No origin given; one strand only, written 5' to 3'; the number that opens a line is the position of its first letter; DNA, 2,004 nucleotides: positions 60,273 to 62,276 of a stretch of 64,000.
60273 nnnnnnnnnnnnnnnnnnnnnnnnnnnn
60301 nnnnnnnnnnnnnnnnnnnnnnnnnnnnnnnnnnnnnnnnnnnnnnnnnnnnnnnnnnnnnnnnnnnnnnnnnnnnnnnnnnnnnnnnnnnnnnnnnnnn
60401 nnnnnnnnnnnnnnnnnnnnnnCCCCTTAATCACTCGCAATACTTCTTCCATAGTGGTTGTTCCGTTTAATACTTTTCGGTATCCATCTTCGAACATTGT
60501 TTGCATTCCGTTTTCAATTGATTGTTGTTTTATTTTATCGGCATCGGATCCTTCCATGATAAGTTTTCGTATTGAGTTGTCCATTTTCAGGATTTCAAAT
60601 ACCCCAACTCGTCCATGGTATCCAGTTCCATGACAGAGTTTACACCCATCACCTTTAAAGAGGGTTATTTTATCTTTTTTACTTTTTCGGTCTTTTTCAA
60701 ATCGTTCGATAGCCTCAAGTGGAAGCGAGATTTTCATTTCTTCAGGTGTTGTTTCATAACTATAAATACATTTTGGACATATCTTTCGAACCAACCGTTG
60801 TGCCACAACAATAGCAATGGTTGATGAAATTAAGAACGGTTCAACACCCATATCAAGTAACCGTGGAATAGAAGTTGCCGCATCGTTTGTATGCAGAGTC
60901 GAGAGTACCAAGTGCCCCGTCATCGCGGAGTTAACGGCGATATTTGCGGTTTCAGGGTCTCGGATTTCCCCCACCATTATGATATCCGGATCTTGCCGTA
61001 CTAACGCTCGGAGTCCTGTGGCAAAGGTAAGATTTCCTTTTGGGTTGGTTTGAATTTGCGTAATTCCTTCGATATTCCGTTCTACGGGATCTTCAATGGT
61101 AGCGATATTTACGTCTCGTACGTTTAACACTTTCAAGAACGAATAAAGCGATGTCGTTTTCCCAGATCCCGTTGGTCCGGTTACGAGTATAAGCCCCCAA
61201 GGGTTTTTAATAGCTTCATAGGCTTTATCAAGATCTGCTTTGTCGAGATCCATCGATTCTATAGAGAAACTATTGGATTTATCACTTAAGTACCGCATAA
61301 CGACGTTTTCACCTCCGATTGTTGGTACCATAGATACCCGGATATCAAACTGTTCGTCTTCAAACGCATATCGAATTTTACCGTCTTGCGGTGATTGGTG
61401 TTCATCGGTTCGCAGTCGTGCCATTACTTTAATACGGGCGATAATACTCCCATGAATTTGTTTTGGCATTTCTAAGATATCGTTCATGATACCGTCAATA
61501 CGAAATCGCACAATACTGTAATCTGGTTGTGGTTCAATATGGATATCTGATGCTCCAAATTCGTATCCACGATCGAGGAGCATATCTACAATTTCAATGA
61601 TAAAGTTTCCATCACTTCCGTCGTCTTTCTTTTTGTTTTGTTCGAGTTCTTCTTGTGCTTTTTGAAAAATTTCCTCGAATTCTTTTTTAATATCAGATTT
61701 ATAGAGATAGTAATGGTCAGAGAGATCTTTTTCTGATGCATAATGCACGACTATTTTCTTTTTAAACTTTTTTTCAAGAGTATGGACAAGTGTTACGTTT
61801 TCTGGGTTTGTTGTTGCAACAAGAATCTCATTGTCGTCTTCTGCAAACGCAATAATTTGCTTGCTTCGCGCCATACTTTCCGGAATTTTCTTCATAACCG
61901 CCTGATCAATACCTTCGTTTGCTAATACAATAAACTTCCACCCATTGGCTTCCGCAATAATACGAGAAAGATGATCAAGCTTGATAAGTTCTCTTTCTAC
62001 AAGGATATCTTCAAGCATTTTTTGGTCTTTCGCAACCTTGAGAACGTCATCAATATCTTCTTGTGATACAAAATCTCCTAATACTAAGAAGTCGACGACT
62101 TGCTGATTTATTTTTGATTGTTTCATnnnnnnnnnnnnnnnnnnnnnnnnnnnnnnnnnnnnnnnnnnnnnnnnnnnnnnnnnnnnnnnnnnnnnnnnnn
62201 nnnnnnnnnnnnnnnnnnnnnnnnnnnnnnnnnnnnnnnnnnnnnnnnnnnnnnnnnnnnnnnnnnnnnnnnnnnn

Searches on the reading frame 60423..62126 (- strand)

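Call 52: search_protein_families(library=ncbifam, proteins=[window:60423-62126:-], max_evalue=1e-10)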
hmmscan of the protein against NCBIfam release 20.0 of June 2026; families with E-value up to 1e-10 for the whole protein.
window:60423-62126:- (568 aa): 11 families
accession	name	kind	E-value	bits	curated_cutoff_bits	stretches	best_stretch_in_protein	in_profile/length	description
TIGR02533.1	type_II_gspE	equivalog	1.4e-158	528.5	630.25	1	79-565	2-485/486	type II secretion system ATPase GspE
TIGR02538.1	type_IV_pilB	equivalog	7.3e-155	516.7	675.65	1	11-566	3-562/564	type IV-A pilus assembly ATPase PilB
NF053534.1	T4PilAsmATPsTfpB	equivalog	4e-139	464.6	850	1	36-566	51-582/584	type IV pilus assembly ATPase TfpB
NF007755.0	PRK10436.1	equivalog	4.6e-129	431.1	617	1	83-566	11-459/465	type II secretion system protein GspE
NF041000.1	ATPase_ComGA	equivalog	1.7e-73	246.9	300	1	183-447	3-266/267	competence type IV pilus ATPase ComGA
TIGR01420.1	pilT_fam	subfamily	3e-51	174.7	319.1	1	182-447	4-269/343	PilT/PilU family type 4a pilus ATPase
TIGR02525.1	plasmid_TraJ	equivalog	3.6e-24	85.4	368.3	1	287-426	130-272/372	plasmid transfer ATPase TraJ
TIGR02524.1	dot_icm_DotB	equivalog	1.6e-20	73.7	463.3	1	294-446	117-279/358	Dot/Icm type IV secretion system ATPase DotB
NF058587.1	archaellum_moto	equivalog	4e-16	58.9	550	1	313-426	278-396/527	archaellum flagellar ATPase motor FlaI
TIGR02782.1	TrbB_P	equivalog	1.5e-12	47.4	304.55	1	298-426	125-255/303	P-type conjugative transfer ATPase TrbB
TIGR03819.1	heli_sec_ATPase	hypoth_equivalog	9.1e-12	44.8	373.15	1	230-427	101-301/340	TadA family conjugal transfer-associated ATPase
